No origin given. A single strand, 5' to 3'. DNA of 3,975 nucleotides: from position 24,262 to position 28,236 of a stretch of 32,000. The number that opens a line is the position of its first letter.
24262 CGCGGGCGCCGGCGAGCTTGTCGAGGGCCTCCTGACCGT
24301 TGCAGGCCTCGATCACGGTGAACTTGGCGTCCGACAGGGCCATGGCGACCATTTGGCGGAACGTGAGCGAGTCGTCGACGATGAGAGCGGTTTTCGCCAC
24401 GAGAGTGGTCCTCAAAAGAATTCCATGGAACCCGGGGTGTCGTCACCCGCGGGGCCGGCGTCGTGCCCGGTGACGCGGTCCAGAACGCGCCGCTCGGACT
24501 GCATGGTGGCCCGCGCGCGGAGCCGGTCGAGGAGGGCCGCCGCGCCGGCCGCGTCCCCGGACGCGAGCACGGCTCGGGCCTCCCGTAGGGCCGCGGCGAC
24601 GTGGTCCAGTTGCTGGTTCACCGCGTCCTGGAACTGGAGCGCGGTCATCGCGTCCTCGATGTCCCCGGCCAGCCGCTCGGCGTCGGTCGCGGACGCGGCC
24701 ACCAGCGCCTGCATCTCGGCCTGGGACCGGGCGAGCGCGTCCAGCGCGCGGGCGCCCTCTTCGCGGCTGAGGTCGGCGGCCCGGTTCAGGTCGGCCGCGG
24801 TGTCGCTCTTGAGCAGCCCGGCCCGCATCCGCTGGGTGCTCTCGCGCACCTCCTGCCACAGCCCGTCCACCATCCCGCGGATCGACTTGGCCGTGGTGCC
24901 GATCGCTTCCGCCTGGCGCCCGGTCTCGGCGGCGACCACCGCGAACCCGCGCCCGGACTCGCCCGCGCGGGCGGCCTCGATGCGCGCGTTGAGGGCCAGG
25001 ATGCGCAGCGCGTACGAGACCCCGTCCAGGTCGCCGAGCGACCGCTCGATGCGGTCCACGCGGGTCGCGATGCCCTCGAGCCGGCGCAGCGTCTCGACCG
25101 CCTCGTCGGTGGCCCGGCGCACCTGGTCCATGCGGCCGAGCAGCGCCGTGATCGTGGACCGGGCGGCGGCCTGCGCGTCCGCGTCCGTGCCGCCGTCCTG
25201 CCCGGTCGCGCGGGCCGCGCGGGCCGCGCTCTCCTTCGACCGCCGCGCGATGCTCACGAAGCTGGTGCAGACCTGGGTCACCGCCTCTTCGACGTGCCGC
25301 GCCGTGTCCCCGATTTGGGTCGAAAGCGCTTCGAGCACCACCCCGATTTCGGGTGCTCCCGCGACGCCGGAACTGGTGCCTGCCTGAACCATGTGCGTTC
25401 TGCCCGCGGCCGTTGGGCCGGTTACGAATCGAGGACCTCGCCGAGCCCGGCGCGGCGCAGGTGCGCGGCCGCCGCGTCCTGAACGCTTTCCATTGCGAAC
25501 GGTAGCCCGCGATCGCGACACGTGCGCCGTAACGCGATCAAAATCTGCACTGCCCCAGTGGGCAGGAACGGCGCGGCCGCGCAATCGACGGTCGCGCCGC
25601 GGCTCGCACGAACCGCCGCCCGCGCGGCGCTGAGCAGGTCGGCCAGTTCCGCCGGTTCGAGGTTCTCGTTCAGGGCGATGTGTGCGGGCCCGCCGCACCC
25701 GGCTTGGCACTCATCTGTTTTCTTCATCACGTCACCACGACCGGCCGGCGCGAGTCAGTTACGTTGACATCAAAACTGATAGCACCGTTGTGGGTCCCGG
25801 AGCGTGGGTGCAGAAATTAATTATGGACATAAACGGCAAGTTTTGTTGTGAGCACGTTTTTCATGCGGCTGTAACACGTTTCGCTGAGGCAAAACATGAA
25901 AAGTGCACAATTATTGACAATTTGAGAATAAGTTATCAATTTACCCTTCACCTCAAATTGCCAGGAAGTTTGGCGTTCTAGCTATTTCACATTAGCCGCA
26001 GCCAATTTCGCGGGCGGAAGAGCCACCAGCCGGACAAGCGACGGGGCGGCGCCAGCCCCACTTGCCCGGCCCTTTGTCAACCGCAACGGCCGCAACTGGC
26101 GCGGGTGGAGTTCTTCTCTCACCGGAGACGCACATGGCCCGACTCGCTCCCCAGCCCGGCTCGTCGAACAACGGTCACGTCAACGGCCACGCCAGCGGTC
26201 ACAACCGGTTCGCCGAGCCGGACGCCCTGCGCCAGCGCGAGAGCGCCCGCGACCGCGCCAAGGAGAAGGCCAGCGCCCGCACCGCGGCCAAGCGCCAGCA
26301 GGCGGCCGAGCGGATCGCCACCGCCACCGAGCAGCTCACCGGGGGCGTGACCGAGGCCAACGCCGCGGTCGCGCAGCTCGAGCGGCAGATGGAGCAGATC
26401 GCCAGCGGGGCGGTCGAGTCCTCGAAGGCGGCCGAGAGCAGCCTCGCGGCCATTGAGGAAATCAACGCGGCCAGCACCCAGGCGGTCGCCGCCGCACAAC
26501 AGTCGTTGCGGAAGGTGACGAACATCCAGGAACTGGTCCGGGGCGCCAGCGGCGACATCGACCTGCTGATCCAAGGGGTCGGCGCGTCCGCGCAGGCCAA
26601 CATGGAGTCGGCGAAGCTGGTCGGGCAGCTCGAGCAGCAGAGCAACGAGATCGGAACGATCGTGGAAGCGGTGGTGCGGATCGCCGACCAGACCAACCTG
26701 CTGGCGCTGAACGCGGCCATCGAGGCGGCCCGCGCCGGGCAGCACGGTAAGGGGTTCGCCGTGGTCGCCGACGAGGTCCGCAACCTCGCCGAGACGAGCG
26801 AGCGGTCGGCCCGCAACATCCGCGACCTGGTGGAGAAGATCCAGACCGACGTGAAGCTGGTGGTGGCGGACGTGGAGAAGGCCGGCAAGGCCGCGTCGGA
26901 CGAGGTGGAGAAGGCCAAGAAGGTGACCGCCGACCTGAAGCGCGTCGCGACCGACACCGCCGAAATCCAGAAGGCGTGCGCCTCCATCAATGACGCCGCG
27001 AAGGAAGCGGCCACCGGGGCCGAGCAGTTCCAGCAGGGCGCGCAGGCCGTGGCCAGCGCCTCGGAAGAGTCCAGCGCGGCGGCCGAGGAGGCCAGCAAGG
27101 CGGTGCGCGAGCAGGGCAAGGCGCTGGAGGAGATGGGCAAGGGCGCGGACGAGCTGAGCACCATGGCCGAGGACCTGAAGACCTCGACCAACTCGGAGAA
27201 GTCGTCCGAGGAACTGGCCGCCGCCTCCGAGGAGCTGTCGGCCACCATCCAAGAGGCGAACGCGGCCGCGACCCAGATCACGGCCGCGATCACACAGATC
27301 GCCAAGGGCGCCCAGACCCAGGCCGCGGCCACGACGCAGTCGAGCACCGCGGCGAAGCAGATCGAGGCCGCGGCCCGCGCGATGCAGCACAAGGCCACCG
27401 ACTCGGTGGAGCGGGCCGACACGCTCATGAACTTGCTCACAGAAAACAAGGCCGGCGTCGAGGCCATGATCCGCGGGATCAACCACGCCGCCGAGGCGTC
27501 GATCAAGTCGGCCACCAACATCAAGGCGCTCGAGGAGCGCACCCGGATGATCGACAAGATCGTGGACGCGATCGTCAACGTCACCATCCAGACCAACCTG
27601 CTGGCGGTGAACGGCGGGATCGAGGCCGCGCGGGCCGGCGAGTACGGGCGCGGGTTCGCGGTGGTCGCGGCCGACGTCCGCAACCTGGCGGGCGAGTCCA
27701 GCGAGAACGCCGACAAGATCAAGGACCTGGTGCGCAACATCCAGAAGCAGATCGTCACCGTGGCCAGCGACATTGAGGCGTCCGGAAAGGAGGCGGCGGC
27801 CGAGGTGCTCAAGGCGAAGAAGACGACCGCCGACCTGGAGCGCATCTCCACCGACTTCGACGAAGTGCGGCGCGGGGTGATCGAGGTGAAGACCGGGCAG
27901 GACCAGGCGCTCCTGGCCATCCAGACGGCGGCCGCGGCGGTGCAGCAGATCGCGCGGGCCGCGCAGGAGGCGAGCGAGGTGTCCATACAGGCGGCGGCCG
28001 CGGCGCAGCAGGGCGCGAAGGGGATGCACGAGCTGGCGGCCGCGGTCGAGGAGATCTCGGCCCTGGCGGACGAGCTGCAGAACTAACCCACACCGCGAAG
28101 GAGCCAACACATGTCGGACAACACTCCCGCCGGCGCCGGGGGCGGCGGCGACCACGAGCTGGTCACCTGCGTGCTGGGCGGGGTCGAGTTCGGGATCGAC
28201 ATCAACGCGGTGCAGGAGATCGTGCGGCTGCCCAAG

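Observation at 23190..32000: Chemosensory locus built entirely from soluble parts: two divergent operons with no transmembrane receptor and no CheA kinase core in view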

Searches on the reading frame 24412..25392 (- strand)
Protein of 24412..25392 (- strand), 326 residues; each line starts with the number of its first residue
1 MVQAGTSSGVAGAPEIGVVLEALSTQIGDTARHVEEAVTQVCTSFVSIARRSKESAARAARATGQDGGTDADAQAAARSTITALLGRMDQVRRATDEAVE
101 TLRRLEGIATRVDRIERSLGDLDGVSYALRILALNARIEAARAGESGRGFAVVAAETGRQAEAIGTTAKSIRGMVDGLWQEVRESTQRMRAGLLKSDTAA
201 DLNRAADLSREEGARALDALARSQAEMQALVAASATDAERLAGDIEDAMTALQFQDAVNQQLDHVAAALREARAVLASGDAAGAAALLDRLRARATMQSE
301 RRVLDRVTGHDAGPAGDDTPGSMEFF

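Call 4: search_protein_families(library=pfam, proteins=[window:24412-25392:-], max_evalue=0.01)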
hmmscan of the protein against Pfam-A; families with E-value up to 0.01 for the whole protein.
window:24412-25392:- (326 aa): 1 family
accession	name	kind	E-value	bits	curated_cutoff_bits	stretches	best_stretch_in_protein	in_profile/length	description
PF00015.26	MCPsignal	-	3.6e-17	63.2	34.6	1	97-244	17-164/172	Methyl-accepting chemotaxis protein (MCP) signalling domain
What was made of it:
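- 24412..25392 (-): Sensorless soluble MCP (326 aa): a bare signalling hairpin with its tip near residue 145 and a conserved C-terminal hydrophobic-E-[LF]-F motif. Pfam MCPsignal (call 4).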

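Call 26: search_protein_families(library=ncbifam, proteins=[window:24412-25392:-], max_evalue=0.001)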
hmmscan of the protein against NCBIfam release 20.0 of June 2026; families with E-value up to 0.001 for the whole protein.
window:24412-25392:- (326 aa): 7 families
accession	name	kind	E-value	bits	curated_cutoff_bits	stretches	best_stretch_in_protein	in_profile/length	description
NF058645.1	MCPCtpMPsAe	equivalog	8.8e-13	47.8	900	1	37-275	314-542/558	methyl-accepting chemotaxis protein CtpM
NF050802.1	AspChtxCcaA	equivalog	1.7e-11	43.3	1300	1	108-188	565-645/700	aspartate chemotaxis receptor CcaA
NF041847.1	transduc_aer2_vibrio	equivalog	4.3e-11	41.7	1200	1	99-186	582-669/804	aerotaxis transducer Aer2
NF007309.0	PRK09793.1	equivalog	6.5e-11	41.9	903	1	103-251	345-493/533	methyl-accepting chemotaxis protein IV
NF047851.1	MCPCitTducer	equivalog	1.3e-09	37.7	900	1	90-268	338-513/553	methyl-accepting chemotaxis citrate transducer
NF011615.0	PRK15041.1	equivalog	6e-09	35.1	947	1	89-240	338-493/554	methyl-accepting chemotaxis protein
NF011622.0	PRK15048.1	equivalog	5.4e-08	32.4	900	1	93-229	340-480/553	methyl-accepting chemotaxis protein II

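Call 49: search_solved_structures(query=window:24412-25392:-, max_evalue=0.001, show_alignments=5)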
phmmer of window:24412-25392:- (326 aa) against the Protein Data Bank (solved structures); distinct sequences matched with E-value up to 0.001: 13.
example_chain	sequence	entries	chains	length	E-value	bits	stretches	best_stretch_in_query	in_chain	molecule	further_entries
31cj_A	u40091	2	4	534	4.7e-11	46.1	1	70-235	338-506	Aerotaxis receptor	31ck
1qu7_A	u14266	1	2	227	8.3e-11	45.3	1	89-242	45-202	METHYL-ACCEPTING CHEMOTAXIS PROTEIN I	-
3zx6_A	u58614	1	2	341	5.7e-10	42.6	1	93-251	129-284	HAMP, METHYL-ACCEPTING CHEMOTAXIS PROTEIN I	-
8c5v_I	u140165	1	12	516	3.2e-09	40.1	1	31-248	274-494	Methyl-accepting chemotaxis protein I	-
6s1k_E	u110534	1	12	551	6.2e-09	39.2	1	32-251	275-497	Methyl-accepting chemotaxis protein I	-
2ch7_B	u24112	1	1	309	7.9e-08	35.5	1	15-273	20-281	METHYL-ACCEPTING CHEMOTAXIS PROTEIN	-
3ja6_H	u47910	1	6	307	8.9e-08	35.4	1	19-273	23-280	Methyl-accepting chemotaxis protein 2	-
2ch7_A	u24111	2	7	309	1.5e-07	34.6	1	15-273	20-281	METHYL-ACCEPTING CHEMOTAXIS PROTEIN | Methyl-accepting chemotaxis protein 2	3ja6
3g67_A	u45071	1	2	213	2.3e-07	34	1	89-190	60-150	Methyl-accepting chemotaxis protein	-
3g6b_A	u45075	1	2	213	2.4e-07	34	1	89-192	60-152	Methyl-accepting chemotaxis protein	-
4jpb_B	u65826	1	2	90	3.1e-07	33.6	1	112-188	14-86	Methyl-accepting chemotaxis protein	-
3ur1_C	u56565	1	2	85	3.3e-07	33.5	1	112-188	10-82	Methyl-accepting chemotaxis protein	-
6s18_A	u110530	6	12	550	3.8e-06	30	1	19-247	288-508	Aromatic acid chemoreceptor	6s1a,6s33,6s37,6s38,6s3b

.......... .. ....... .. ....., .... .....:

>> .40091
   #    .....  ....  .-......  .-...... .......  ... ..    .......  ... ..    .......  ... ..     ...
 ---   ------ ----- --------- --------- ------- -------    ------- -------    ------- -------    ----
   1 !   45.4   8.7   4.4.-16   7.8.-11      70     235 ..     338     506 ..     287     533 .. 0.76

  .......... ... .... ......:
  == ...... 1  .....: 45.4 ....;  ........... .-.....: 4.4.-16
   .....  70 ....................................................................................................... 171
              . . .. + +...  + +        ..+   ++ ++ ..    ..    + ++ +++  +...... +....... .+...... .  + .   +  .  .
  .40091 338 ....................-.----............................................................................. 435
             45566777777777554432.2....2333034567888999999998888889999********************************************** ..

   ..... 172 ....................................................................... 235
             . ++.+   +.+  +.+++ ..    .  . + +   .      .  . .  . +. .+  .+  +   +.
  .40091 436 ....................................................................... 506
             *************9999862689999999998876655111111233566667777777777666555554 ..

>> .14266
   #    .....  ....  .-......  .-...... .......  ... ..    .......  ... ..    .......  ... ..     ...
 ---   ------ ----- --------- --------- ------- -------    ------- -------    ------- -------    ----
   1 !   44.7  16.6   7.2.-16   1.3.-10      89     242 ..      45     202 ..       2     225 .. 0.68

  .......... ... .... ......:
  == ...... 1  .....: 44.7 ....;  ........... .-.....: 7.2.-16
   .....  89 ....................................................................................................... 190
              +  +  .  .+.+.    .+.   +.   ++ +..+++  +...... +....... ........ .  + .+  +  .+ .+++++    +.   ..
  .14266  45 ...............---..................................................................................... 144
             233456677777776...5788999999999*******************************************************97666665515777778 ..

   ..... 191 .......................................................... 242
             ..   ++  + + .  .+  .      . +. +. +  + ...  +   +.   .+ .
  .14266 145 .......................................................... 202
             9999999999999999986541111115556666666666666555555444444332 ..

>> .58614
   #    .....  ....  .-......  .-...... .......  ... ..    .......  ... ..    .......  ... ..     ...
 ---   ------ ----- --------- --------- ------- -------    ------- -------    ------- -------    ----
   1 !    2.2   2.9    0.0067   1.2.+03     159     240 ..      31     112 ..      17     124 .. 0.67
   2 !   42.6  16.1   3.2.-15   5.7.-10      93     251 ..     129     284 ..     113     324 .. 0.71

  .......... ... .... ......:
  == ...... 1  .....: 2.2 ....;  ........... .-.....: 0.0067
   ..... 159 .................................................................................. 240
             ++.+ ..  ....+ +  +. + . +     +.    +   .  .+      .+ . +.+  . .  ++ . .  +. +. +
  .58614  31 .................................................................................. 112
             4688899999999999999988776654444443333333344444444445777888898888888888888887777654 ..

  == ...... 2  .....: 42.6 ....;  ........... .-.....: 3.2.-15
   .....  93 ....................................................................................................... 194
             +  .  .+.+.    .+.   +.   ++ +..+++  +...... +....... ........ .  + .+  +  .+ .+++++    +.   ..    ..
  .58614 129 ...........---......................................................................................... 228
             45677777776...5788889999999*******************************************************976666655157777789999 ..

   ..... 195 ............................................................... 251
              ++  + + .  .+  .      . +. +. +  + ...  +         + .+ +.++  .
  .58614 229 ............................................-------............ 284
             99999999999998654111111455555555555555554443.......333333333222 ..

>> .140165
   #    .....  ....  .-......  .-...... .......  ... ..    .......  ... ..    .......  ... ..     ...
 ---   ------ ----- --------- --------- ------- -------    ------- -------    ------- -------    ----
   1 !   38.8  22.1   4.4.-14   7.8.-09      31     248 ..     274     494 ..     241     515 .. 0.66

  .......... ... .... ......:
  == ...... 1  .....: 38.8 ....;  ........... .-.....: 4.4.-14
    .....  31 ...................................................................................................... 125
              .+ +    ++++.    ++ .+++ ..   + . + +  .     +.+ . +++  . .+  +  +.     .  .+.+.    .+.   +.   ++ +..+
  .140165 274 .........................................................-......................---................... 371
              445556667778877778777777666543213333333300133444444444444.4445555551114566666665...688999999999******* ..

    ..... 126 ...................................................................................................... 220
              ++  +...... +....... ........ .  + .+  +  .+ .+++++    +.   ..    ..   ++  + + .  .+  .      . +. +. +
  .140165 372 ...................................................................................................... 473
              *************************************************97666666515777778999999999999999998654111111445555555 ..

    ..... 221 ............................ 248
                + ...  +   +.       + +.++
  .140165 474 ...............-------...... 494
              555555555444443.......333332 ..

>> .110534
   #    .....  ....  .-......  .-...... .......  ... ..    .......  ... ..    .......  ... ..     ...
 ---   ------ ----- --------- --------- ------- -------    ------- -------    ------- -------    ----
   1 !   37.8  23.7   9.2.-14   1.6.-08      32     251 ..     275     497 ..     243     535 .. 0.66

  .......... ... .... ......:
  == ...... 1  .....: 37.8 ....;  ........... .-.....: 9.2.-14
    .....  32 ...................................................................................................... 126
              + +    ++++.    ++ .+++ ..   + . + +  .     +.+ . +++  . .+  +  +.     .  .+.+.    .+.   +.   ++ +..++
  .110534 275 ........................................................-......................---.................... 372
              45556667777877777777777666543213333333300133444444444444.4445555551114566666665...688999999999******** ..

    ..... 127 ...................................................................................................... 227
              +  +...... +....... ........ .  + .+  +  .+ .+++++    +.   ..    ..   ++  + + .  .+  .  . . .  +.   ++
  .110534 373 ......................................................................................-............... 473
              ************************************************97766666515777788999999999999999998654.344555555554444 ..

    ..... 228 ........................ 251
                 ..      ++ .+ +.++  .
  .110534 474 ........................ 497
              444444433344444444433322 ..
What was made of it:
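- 24412..25392 (-): It is co-linear with T. maritima TM1143 (2ch7), query 15-273 against chain 20-281 (call 49).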

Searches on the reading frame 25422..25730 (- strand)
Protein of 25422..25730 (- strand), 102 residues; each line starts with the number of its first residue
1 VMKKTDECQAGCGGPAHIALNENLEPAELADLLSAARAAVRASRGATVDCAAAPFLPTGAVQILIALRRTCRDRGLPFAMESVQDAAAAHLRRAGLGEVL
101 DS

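Call 4: search_protein_families(library=pfam, proteins=[window:25422-25730:-], max_evalue=0.01)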
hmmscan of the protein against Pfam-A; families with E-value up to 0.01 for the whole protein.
window:25422-25730:- (102 aa): 2 families
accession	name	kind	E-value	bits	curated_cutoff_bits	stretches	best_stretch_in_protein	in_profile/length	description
PF13466.11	STAS_2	-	5.8e-07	30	29.2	1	18-96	1-79/80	STAS domain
PF01740.26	STAS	-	7.7e-05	22.9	22.6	1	45-99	42-96/106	STAS domain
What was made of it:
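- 25422..25730 (-): STAS-only protein (102 aa), CheS-like by its context, with a conserved Thr in FLPT. Pfam STAS_2 30.0 bits and STAS 22.9 bits, both just above cut-off (call 4).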

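Call 26: search_protein_families(library=ncbifam, proteins=[window:25422-25730:-], max_evalue=0.001)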
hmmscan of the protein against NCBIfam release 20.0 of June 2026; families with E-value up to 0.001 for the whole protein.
window:25422-25730:- (102 aa): 0 families

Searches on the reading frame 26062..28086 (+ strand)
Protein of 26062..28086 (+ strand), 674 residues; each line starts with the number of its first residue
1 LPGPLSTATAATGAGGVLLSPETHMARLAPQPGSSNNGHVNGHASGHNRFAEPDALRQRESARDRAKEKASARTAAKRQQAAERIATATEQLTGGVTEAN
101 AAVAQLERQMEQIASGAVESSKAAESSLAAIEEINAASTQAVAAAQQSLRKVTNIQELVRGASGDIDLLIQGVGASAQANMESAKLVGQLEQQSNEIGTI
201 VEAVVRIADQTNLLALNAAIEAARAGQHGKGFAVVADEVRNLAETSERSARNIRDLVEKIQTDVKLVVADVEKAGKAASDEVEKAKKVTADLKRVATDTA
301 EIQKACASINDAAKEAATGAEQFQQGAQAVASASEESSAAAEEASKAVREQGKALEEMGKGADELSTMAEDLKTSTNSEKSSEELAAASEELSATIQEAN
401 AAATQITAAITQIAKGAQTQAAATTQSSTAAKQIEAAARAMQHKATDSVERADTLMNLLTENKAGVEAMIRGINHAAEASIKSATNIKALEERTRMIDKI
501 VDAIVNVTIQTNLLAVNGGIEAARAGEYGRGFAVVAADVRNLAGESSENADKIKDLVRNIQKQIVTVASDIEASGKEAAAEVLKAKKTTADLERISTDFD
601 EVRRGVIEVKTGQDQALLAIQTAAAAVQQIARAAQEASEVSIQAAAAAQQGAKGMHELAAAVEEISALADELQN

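Call 4: search_protein_families(library=pfam, proteins=[window:26062-28086:+], max_evalue=0.01)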
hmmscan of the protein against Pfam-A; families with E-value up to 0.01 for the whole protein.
window:26062-28086:+ (674 aa): 2 families
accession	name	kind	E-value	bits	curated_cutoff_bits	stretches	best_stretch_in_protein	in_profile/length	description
PF00015.26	MCPsignal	-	2.7e-66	223.1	34.6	2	185-332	23-170/172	Methyl-accepting chemotaxis protein (MCP) signalling domain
PF20155.4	TMP_3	-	0.0013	18.9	41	1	283-380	8-105/192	Tape measure protein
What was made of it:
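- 26062..28086 (+): DosM-type receptor: a tandem duplication of a signalling hairpin of about 300 aa (tips near 226 and 526), with no TM, HAMP or sensor domain. The probable true start is ATG 26134. Pfam MCPsignal in 2 stretches, 223 bits (call 4).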

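Call 26: search_protein_families(library=ncbifam, proteins=[window:26062-28086:+], max_evalue=0.001)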
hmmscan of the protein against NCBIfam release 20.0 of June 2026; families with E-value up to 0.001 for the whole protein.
window:26062-28086:+ (674 aa): 7 families
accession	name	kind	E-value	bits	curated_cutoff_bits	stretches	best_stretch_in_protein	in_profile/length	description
NF058645.1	MCPCtpMPsAe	equivalog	1.9e-44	152.4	900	2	73-351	271-542/558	methyl-accepting chemotaxis protein CtpM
NF011615.0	PRK15041.1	equivalog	1.8e-33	116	947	2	191-345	355-506/554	methyl-accepting chemotaxis protein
NF041847.1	transduc_aer2_vibrio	equivalog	1.5e-32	112.7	1200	2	86-346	494-744/804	aerotaxis transducer Aer2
NF050802.1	AspChtxCcaA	equivalog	1.2e-31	109.9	1300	2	136-309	508-680/700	aspartate chemotaxis receptor CcaA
NF011622.0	PRK15048.1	equivalog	8.2e-29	101.1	900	2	88-351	257-516/553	methyl-accepting chemotaxis protein II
NF047851.1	MCPCitTducer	equivalog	2.1e-28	99.7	900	2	112-349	282-508/553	methyl-accepting chemotaxis citrate transducer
NF007309.0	PRK09793.1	equivalog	8.7e-28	97.6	903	2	490-610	350-470/533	methyl-accepting chemotaxis protein IV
